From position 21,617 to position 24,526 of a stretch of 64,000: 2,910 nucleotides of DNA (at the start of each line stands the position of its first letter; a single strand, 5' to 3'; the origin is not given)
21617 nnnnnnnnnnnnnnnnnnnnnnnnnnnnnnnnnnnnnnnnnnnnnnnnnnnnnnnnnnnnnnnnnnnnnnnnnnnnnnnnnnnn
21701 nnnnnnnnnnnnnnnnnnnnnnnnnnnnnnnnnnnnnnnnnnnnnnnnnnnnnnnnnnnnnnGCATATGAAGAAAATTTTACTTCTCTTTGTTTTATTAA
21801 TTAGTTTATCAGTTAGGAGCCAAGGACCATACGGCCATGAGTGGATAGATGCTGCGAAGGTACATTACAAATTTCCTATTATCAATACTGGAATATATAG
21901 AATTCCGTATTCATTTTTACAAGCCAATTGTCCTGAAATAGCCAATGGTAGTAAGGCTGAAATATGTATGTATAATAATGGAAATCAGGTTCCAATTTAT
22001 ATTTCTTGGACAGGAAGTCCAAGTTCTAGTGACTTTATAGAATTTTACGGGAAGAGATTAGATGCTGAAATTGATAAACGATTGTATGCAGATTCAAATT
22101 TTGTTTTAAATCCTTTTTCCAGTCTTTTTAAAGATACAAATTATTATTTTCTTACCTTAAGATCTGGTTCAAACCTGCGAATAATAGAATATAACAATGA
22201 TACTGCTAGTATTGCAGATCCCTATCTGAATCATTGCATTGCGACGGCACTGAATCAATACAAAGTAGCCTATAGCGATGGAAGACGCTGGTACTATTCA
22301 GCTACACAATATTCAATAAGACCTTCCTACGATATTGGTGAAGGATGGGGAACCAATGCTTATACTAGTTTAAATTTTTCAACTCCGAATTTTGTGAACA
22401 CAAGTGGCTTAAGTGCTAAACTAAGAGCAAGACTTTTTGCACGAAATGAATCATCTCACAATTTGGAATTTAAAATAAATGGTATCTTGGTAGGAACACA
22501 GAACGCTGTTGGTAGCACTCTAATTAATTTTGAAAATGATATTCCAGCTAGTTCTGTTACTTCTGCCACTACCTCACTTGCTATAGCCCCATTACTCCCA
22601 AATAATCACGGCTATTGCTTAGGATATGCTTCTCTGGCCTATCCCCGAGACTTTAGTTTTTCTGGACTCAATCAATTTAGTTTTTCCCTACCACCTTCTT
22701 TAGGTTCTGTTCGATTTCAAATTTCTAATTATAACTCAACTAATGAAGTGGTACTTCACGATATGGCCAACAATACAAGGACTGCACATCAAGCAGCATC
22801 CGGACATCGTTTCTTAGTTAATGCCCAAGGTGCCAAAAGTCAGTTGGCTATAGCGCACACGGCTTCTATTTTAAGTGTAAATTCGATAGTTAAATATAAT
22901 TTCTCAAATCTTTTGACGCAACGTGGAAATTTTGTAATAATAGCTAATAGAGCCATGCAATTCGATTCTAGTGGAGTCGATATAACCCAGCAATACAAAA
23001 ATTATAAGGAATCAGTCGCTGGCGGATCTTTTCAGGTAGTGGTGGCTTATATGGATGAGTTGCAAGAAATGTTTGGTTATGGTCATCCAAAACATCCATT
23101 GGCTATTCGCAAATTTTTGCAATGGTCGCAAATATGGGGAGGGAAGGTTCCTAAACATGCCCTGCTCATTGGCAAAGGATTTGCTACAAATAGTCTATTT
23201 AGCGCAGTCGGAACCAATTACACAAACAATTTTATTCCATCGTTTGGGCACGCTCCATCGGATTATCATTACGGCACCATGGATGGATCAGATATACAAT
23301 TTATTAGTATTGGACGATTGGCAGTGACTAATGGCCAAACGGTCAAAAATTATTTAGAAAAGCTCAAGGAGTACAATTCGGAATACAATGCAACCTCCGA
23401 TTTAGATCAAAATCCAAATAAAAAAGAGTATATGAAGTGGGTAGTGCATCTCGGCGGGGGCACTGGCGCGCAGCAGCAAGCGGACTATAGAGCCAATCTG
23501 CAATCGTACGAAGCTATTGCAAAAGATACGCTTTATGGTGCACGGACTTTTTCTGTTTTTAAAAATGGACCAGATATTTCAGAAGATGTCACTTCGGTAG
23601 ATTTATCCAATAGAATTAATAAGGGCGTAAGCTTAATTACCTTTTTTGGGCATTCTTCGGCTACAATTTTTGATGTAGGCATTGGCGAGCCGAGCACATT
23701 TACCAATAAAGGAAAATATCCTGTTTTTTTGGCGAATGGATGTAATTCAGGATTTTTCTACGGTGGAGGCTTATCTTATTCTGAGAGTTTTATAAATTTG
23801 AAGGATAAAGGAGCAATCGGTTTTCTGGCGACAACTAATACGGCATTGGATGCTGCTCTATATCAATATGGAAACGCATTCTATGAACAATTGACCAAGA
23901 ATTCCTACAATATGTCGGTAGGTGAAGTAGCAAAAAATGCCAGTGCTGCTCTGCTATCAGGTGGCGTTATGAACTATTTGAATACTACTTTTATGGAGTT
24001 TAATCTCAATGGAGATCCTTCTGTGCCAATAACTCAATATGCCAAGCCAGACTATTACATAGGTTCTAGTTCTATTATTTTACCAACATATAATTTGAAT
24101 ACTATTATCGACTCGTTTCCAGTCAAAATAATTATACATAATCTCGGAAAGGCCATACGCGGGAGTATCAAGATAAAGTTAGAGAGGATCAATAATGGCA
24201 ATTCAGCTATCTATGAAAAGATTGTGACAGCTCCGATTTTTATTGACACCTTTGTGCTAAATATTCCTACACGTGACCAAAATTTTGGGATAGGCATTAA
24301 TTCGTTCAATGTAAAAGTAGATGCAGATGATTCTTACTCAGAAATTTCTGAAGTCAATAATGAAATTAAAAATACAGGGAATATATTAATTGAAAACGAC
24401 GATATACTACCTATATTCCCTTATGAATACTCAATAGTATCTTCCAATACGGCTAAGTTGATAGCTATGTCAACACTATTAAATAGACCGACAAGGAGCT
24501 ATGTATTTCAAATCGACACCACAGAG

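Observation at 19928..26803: PorV-like barrel directly upstream of a 1678-aa C25 peptidase: a second, reversed-order PorU/PorV-type sorting module?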

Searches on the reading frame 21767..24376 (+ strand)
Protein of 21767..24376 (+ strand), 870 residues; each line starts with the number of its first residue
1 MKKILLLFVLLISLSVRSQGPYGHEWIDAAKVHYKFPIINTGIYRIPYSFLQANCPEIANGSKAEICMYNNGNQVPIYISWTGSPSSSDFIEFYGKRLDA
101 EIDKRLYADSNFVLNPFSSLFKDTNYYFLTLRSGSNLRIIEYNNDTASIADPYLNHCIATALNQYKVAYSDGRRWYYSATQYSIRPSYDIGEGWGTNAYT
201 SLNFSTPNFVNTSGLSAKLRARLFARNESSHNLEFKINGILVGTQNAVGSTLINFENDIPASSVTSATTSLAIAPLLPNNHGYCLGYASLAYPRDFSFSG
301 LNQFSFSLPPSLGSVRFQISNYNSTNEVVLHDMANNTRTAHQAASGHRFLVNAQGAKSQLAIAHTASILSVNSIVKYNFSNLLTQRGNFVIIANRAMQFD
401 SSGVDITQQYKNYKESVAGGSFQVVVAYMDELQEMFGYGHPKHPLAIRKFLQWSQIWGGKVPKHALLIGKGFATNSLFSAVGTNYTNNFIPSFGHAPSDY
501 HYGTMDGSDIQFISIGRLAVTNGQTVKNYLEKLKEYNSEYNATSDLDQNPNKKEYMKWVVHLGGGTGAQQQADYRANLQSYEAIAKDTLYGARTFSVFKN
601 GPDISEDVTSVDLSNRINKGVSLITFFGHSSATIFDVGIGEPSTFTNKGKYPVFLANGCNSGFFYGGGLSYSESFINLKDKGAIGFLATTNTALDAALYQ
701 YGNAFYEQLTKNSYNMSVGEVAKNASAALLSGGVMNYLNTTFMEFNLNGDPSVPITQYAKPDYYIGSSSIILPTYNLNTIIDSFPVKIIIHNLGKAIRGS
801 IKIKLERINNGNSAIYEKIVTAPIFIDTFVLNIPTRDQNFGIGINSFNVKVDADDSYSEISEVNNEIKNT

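Call 34: predict_structure(alignment_id=A2)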
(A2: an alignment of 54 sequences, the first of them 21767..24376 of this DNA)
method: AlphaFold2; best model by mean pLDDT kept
length: 870 residues; sequences in the alignment: 54
mean_pLDDT: 90.5   pTM: 0.89
mean pLDDT of the five models: 90.5, 90.3, 90.1, 89.4, 89.0
residues with pLDDT >= 90: 614; 70-90: 223; 50-70: 28; < 50: 5
segments of 3 or more residues with pLDDT < 50: 16-19
pLDDT, mean of each block of 10 residues (from residue 1): 78 56 90 96 97 96 95 96 92 96 92 93 94 93 90 93 92 88 90 88 93 91 90 93 92 94 90 85 91 93 93 92 86 95 84 90 94 94 92 97 97 97 96 95 95 88 96 78 85 91 90 96 97 95 90 92 90 94 88 88 58 87 93 80 91 94 89 94 95 90 95 93 95 77 95 86 91 86 92 91 93 91 93 83 89 93 90
secondary structure, 60 per line:
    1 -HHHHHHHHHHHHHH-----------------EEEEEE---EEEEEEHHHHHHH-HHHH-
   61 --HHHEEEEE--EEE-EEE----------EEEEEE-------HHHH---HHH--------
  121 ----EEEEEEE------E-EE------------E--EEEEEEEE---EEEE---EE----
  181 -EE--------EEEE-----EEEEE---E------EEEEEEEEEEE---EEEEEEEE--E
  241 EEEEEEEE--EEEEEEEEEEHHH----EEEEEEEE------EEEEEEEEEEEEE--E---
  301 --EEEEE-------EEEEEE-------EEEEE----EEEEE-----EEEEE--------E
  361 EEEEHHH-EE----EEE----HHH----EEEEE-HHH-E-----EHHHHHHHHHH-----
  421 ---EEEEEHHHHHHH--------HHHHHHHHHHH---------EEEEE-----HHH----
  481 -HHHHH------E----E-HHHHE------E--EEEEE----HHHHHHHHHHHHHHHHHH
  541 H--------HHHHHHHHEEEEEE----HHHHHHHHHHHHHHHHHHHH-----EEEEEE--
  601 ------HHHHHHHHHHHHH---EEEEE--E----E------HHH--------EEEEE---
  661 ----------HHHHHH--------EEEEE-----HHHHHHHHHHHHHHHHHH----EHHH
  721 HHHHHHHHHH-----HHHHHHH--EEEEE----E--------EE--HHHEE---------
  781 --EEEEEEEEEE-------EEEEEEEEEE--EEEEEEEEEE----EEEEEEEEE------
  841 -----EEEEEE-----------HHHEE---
elements in order (helices of 4 or more, strands of 3 or more residues): H2-15 E33-38 E42-47 H48-54 H56-59 E66-70 E73-75 E77-79 E90-95 H103-106 E125-131 E157-164 E168-171 E192-195 E201-205 E216-226 E230-237 E240-248 E251-260 E268-275 E282-294 E303-307 E315-320 E328-332 E337-341 E347-351 E360-364 E375-377 E389-393 H406-415 E424-428 H429-435 H444-454 E464-468 H482-486 H500-503 E514-518 H523-541 H550-557 E558-563 H568-587 E593-598 H607-619 E623-627 E653-657 H671-676 E685-689 H695-712 H718-730 H736-742 E745-749 E783-792 E800-809 E812-821 E826-834 E846-851

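Call 37: fold_search(model_id=the predicted structure, library=pdb)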
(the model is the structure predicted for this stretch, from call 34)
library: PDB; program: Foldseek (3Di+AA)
matches with E <= 10: 1642; with E <= 0.001: 252
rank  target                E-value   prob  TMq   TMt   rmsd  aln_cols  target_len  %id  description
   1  6za2_B                3.8e-33  1.00  0.48  0.40  12.9       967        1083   13  Crystal structure of dimeric latent PorU from Porphyromonas gingivalis (released 2021-09-29)
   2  6za2_A                2.2e-32  1.00  0.48  0.40  12.7       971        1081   13  Crystal structure of dimeric latent PorU from Porphyromonas gingivalis (released 2021-09-29)
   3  4ief_D                2.2e-18  1.00  0.33  0.65  14.6       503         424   15  Complex of Porphyromonas gingivalis RgpB pro- and mature domains (released 2013-04-10)
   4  1cvr                  2.9e-18  1.00  0.34  0.67  15.2       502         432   14  Crystal structure of the Arg specific cysteine proteinase gingipain R (RGPB) (released 2000-03-01)
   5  4ief_B                1.5e-17  1.00  0.33  0.65  14.4       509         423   15  Complex of Porphyromonas gingivalis RgpB pro- and mature domains (released 2013-04-10)
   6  6i9a_A                1.3e-16  1.00  0.32  0.58  15.5       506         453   16  Porphyromonas gingivalis gingipain K (Kgp) in complex with inhibitor KYT-36 (released 2019-03-13)
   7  4rbm                  1.8e-16  1.00  0.33  0.60  13.6       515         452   15  Porphyromonas gingivalis gingipain K (Kgp) catalytic and immunoglobulin superfamily-like domains (released 2014-10-08)
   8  7kgz_B                6.4e-09  1.00  0.11  0.14  24.3       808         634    9  FMN-binding beta-glucuronidase from Roseburia hominis (released 2021-11-10)
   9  5kca                  1.4e-08  0.99  0.12  0.13  23.1       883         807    8  Crystal structure of the Cbln1 C1q domain trimer in complex with the amino-terminal domain (ATD) of iGluR Delta-2 (GluD2 (released 2016-07-27)
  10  8q2h                  8.5e-08  0.93  0.11  0.09  27.0       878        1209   11  beta-galactosidase from Bacillus circulans (released 2024-10-16)
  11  8ges_A                1.1e-07  0.95  0.11  0.13  27.1       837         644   10  R. hominis 2 beta-glucuronidase bound to UNC10201652-glucuronide (released 2024-02-14)
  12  6mvf_A                1.4e-07  0.97  0.12  0.15  24.9       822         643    9  Crystal structure of FMN-binding beta-glucuronidase from Facaelibacterium prausnitzii L2-6 (released 2019-01-30)
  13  8u01                  1.5e-07  0.98  0.12  0.12  25.3       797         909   11  Crystal Structure of the Glycoside Hydrolase Family 2 TIM Barrel-domain Containing Protein from Phocaeicola plebeius (released 2023-09-27)
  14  3fn9_A                2.1e-07  0.85  0.11  0.12  23.6       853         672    9  Crystal structure of putative beta-galactosidase from bacteroides fragilis (released 2009-01-13)
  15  8ges_C                2.4e-07  0.92  0.11  0.13  26.4       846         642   11  R. hominis 2 beta-glucuronidase bound to UNC10201652-glucuronide (released 2024-02-14)
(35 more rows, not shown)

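Call 38: search_solved_structures(query=A2, max_evalue=1, show_alignments=2)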
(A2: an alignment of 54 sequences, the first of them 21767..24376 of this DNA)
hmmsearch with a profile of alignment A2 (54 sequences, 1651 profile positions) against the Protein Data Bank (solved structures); distinct sequences matched with E-value up to 1: 15.
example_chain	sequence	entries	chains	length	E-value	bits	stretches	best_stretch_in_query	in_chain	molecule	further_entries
6za2_A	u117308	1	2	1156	6.4e-22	80.3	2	353-764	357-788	Por secretion system protein porU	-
1cvr_A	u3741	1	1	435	2.9e-10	41.6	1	506-788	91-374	GINGIPAIN R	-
4ief_B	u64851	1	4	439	1.8e-09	39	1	506-795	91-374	Gingipain R2 Mature Domain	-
4tkx_L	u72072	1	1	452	2.2e-09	38.7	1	507-700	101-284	Lys-gingipain W83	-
4rbm_A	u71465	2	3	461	2.3e-09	38.7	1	507-700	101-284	Lys-gingipain W83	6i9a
2kl6_A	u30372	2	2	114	0.07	13.9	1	839-880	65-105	Uncharacterized protein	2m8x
3idu_A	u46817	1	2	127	0.081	13.7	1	836-880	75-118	Uncharacterized protein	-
5lc3_A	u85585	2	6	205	0.18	12.5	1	1110-1186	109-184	Protein FAM3C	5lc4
2yop_A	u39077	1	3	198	0.23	12.2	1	1100-1172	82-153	PROTEIN FAM3B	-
7ecq_A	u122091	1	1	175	0.24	12.1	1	1108-1186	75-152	Protein FAM3A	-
7eh9_A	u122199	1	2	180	0.28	11.9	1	1565-1625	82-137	Basal-body rod modification protein FlgD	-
2yoq_A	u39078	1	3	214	0.28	11.9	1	1100-1172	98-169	PROTEIN FAM3B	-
2l0d_A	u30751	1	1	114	0.35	11.6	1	791-876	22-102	Cell surface protein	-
5lc2_A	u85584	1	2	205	0.37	11.5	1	1110-1187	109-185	Protein FAM3C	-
7bhq_A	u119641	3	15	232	0.41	11.3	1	1565-1625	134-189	Basal-body rod modification protein FlgD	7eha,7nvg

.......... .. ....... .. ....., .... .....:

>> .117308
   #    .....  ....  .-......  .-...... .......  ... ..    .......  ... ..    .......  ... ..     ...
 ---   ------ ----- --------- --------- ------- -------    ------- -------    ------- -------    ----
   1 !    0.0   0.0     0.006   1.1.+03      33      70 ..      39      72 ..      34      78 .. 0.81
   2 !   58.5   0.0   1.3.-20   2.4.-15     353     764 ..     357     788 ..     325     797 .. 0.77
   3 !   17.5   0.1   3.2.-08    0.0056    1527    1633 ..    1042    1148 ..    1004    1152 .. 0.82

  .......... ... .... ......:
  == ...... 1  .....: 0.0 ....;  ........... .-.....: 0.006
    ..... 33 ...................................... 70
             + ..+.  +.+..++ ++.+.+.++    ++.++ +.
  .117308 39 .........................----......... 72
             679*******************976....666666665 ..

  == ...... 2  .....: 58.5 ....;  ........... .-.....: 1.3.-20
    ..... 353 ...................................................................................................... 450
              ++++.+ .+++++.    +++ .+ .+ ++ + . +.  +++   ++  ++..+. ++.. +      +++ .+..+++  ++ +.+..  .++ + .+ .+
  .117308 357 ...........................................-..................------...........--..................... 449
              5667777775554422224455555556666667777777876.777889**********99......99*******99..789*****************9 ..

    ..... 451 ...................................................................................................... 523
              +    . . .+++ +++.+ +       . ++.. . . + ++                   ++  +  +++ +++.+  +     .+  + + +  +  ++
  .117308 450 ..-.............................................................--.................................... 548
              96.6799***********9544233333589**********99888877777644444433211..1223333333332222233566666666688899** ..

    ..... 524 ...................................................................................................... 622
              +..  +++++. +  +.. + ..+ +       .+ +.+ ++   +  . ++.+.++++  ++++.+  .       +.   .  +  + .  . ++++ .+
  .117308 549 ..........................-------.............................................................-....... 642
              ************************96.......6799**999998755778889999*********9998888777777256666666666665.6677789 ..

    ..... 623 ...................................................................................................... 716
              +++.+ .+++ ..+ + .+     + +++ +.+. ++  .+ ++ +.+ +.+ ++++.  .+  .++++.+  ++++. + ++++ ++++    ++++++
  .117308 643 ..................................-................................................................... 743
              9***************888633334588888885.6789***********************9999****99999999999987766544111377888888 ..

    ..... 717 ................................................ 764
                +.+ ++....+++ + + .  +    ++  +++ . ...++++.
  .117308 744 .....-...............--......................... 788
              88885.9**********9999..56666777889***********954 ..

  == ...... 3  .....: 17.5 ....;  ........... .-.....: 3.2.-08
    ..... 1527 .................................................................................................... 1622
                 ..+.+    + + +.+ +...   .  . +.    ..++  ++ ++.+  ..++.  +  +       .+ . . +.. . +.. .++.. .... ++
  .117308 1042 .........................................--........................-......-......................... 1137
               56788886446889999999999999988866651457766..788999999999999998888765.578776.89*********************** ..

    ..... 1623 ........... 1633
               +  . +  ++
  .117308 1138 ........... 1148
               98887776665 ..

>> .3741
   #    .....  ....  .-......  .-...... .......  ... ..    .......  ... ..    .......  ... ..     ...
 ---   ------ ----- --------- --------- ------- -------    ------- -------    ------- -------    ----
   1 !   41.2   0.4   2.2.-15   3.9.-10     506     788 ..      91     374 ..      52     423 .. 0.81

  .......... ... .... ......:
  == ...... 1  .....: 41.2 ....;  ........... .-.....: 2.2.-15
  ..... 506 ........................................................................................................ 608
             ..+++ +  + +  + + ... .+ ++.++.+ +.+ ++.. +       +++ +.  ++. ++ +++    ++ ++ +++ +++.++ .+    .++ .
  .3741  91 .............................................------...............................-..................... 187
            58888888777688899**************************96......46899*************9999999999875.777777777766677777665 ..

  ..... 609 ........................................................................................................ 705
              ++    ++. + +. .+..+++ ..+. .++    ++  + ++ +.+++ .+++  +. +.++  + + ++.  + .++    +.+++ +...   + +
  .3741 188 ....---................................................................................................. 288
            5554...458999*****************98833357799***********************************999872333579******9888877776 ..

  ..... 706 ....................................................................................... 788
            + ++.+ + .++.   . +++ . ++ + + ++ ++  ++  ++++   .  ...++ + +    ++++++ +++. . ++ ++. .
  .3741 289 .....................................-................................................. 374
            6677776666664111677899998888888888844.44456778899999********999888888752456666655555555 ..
